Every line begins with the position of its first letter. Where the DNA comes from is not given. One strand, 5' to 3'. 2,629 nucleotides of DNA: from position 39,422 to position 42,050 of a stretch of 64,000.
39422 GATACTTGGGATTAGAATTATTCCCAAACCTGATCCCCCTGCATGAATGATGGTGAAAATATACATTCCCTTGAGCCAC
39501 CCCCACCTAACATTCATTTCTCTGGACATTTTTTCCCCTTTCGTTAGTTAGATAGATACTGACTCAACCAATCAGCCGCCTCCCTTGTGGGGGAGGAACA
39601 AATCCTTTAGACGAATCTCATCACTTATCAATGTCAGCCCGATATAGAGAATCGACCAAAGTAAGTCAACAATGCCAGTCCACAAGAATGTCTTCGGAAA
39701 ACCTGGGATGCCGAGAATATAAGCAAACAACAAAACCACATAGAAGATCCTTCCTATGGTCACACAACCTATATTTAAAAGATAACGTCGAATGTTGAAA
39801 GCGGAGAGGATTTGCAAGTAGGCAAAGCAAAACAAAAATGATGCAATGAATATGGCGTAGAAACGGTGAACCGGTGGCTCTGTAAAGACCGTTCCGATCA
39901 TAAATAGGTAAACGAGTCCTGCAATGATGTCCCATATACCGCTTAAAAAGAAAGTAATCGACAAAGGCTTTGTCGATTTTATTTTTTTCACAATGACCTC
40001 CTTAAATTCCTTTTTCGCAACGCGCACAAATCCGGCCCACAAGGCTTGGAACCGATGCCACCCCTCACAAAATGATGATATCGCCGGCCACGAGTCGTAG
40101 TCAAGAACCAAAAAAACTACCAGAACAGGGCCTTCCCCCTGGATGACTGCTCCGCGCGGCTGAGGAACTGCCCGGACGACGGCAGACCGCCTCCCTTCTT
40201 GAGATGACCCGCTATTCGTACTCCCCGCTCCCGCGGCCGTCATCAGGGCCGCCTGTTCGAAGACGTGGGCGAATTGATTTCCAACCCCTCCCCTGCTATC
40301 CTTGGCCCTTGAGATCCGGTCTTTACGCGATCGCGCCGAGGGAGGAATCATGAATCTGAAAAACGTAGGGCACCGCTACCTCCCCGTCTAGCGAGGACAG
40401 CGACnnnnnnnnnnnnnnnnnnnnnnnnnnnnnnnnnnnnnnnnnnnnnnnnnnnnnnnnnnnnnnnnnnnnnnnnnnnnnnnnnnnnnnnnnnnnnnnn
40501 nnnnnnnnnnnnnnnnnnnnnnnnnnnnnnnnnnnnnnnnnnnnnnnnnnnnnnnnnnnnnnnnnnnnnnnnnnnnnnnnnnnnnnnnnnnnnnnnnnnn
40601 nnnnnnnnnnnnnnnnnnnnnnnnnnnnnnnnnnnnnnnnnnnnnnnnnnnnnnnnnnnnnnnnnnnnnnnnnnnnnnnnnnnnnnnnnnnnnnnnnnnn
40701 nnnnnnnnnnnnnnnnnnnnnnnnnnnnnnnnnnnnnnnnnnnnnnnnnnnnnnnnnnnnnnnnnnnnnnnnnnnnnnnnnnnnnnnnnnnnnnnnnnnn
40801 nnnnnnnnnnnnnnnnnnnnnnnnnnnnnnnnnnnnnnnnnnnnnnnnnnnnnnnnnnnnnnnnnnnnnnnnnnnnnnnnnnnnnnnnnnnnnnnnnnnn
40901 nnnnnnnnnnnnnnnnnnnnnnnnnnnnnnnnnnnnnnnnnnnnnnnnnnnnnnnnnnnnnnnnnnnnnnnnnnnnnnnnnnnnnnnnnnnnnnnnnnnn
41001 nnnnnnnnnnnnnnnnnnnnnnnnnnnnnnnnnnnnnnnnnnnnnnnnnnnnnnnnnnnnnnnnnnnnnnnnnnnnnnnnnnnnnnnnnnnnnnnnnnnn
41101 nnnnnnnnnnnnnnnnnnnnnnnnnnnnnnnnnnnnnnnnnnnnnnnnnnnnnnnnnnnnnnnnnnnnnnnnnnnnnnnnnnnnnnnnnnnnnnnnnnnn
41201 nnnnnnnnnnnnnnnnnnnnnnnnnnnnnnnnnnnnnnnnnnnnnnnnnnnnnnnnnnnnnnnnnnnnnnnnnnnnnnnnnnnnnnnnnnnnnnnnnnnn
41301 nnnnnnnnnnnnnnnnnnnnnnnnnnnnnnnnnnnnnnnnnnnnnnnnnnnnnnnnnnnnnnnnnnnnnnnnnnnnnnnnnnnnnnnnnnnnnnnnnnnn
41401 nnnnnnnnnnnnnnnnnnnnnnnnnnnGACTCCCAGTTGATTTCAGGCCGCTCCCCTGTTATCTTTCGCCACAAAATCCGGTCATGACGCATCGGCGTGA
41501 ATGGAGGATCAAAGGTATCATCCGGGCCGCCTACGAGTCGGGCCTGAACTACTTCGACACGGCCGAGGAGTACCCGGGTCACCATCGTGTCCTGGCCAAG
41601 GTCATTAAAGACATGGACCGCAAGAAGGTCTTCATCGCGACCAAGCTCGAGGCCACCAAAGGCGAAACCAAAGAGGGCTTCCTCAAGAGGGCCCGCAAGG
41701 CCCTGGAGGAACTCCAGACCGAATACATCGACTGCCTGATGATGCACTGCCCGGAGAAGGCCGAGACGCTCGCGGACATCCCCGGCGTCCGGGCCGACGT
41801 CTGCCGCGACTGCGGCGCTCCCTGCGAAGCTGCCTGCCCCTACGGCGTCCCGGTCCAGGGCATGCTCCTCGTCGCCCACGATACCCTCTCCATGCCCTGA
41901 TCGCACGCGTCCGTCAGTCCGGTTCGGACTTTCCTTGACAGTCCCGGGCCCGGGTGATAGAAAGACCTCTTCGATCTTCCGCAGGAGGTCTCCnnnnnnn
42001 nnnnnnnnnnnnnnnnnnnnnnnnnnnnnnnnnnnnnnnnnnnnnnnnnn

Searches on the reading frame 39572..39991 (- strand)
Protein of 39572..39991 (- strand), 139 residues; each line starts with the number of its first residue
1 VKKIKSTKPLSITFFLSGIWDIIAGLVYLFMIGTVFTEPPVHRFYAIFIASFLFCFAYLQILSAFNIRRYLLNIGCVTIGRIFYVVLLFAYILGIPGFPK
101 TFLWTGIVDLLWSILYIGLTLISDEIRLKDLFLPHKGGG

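Call 6: search_protein_families(library=pfam, proteins=[window:39572-39991:-], max_evalue=0.1)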
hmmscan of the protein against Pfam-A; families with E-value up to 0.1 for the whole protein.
window:39572-39991:- (139 aa): 0 families

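Call 7: search_protein_families(library=ncbifam, proteins=[window:39572-39991:-], max_evalue=0.1)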
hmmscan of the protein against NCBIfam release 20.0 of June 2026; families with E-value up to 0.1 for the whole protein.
window:39572-39991:- (139 aa): 0 families

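Call 43: find_homologous_proteins(query=window:39572-39991:-, max_evalue=0.001)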
Query window:39572-39991:- (139 aa): 342 proteins with E <= 0.001 among 363 candidates; the best 120 are listed.
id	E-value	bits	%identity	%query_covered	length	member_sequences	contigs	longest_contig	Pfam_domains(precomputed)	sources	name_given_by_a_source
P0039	2.1e-80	286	96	100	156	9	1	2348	-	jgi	jgi:hypothetical protein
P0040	2.4e-79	283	96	99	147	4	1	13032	-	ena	-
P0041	4.7e-77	275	93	99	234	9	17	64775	-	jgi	jgi:hypothetical protein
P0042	1.3e-76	274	92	99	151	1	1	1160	-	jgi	jgi:hypothetical protein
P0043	3.4e-76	272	91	100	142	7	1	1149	-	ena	-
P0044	1.5e-75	270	90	99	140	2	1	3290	-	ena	-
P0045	3.9e-73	262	86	99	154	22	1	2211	-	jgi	jgi:hypothetical protein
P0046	1.2e-72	261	87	100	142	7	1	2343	-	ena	-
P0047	4.6e-70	252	86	99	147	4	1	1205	-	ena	-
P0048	2.5e-69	250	85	99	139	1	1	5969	-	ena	-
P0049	5.3e-69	249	83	98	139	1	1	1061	-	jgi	jgi:hypothetical protein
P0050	4.4e-67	243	86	97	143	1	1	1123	-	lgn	-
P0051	5.9e-67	242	89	91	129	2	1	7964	-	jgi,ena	-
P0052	7.5e-67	242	80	99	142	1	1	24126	-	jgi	jgi:hypothetical protein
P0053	1.6e-66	241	87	97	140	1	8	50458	-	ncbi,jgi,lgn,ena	-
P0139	1.6e-56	209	75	97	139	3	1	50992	-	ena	-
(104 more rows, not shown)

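Call 44: find_encoding_contigs(protein=P0041, flank=5000, max_places=4)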
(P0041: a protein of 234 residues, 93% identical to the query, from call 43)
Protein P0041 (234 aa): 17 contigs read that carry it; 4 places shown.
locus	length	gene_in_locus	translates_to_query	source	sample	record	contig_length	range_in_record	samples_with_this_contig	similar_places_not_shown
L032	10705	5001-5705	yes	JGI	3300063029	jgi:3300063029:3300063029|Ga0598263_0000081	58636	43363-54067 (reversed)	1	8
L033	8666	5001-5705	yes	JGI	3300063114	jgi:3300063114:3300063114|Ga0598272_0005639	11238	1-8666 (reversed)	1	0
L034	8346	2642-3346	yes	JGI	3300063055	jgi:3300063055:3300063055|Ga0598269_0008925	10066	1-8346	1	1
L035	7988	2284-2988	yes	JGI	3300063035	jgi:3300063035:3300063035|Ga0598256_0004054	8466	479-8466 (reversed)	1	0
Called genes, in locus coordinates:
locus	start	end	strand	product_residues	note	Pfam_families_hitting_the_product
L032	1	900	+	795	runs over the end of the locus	PF14498:Glyco_hyd_65N_2 (weak), PF18961:DUF5703_N (faint), PF22124:Glyco_hydro_95_cat, PF21307:Glyco_hydro_95_C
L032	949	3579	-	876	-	PF00246:Peptidase_M14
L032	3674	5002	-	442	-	PF00248:Aldo_ket_red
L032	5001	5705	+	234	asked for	-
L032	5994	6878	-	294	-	PF00701:DHDPS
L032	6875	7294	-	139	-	PF06262:Zincin_1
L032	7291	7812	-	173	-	PF02572:CobA_CobO_BtuR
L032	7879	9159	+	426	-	PF02403:Seryl_tRNA_N, PF00587:tRNA-synt_2b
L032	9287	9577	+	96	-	PF11731:Cdd1, PF04994:TfoX_C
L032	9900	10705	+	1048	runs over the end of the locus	PF17132:Glyco_hydro_106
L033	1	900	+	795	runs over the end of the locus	PF14498:Glyco_hyd_65N_2 (weak), PF18961:DUF5703_N (faint), PF22124:Glyco_hydro_95_cat, PF21307:Glyco_hydro_95_C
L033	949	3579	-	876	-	PF00246:Peptidase_M14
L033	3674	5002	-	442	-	PF00248:Aldo_ket_red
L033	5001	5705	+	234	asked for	-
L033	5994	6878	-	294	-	PF00701:DHDPS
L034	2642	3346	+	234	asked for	-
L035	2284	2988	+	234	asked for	-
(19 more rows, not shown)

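Call 45: find_encoding_contigs(protein=P0053, flank=5000, max_places=4)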
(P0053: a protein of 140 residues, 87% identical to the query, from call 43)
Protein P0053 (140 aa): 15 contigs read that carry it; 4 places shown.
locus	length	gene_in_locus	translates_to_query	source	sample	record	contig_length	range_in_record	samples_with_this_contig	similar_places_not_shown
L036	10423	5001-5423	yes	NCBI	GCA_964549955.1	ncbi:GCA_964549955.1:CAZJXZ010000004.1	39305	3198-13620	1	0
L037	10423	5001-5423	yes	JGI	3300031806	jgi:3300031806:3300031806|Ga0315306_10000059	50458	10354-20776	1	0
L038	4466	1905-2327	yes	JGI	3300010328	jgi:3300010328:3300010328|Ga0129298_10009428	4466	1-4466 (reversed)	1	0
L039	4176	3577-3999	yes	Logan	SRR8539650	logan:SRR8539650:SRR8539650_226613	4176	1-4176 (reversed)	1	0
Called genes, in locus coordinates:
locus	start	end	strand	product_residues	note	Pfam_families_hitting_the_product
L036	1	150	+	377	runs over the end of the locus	PF07690:MFS_1, PF12832:MFS_1_like, PF07690:MFS_1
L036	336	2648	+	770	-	PF07244:POTRA, PF08478:POTRA_1 (faint), PF07244:POTRA, PF01103:Omp85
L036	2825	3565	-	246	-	PF02596:DUF169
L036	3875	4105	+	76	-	-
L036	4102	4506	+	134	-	-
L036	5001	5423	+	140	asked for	-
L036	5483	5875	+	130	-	-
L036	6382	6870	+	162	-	PF13527:Acetyltransf_9 (weak), PF00583:Acetyltransf_1, PF13673:Acetyltransf_10, PF13508:Acetyltransf_7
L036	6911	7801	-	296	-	PF02574:S-methyl_trans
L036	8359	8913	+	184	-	-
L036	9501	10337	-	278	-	PF06452:CBM9_1 (faint)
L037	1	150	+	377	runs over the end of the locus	PF07690:MFS_1, PF12832:MFS_1_like, PF07690:MFS_1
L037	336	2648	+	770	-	PF07244:POTRA, PF08478:POTRA_1 (faint), PF07244:POTRA, PF01103:Omp85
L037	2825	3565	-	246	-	PF02596:DUF169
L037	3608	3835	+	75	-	-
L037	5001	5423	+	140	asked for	-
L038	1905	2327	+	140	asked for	-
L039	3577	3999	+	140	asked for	-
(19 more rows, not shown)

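Call 46: find_encoding_contigs(protein=P0139, flank=5000, max_places=3)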
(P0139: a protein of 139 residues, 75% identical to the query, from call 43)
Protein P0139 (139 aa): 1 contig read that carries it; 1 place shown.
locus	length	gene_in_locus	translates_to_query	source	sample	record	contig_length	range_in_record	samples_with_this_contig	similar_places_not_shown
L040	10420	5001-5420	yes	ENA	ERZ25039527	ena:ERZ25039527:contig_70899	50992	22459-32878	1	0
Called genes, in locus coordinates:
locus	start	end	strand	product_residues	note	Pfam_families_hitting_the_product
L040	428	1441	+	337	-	PF00676:E1_dh, PF02775:TPP_enzyme_C (weak), PF13292:DXP_synthase_N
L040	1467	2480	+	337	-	PF02779:Transket_pyr, PF02780:Transketolase_C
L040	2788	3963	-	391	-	PF13384:HTH_23, PF13518:HTH_28, PF13551:HTH_29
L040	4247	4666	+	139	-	-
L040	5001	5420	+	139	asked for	-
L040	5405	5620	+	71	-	-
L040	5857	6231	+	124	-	PF26247:DUF8058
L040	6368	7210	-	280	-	PF00892:EamA, PF00893:Multi_Drug_Res (weak), PF00892:EamA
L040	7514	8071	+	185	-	PF06210:DUF1003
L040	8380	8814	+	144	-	-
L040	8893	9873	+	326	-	-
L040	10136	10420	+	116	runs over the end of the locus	-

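Call 63: search_solved_structures(query=A6, max_evalue=1)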
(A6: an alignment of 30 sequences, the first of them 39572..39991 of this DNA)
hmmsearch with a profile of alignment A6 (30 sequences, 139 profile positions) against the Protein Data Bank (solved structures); distinct sequences matched with E-value up to 1: 0.

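Call 69: predict_structure(alignment_id=A6)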
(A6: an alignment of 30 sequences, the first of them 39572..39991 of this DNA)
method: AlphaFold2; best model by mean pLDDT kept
length: 139 residues; sequences in the alignment: 30
mean_pLDDT: 79.9   pTM: 0.70
mean pLDDT of the five models: 79.9, 72.4, 71.0, 69.9, 55.3
residues with pLDDT >= 90: 14; 70-90: 110; 50-70: 9; < 50: 6
segments of 3 or more residues with pLDDT < 50: 1-3, 137-139
pLDDT, mean of each block of 10 residues (from residue 1): 66 90 89 79 85 90 83 83 83 76 78 84 74 57
secondary structure, 60 per line:
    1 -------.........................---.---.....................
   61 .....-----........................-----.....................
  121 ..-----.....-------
elements in order: H8-31 H40-65 H71-94 H100-122 H128-132

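Call 82: find_related_loci(query=A6, collection=viral_contigs, flank=6000)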
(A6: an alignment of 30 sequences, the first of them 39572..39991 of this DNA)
Query A6 (139 aa) in viral_contigs; peptide patterns used: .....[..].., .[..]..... (x = any residue, [..] = any of these).
318 stretches matched a pattern, but none encodes a relative of the query by tblastn (E <= 1e-3).

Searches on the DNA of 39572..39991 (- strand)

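Call 87: search_rna_families(source=L036, start=4400, end=6450, threshold=evalue, max_evalue=1)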
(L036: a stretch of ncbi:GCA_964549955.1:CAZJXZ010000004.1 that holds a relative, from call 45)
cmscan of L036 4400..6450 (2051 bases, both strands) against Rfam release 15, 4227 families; matches with E-value up to 1: 0.
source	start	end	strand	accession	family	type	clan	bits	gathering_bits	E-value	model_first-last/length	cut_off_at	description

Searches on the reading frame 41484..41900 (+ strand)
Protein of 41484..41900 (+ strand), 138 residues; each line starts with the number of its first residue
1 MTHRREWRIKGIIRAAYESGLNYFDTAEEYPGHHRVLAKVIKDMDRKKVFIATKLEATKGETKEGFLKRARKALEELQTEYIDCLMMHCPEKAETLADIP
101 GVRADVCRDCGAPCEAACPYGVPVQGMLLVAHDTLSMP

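Call 79: search_protein_families(library=pfam, proteins=[window:41484-41900:+], max_evalue=0.001)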
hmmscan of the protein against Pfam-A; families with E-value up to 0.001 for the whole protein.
window:41484-41900:+ (138 aa): 2 families
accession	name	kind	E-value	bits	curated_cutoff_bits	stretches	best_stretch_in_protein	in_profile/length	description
PF00248.27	Aldo_ket_red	-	5.3e-16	59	24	1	12-96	24-117/291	Aldo/keto reductase family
PF12837.12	Fer4_6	-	0.00062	20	25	1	99-123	1-24/24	4Fe-4S binding domain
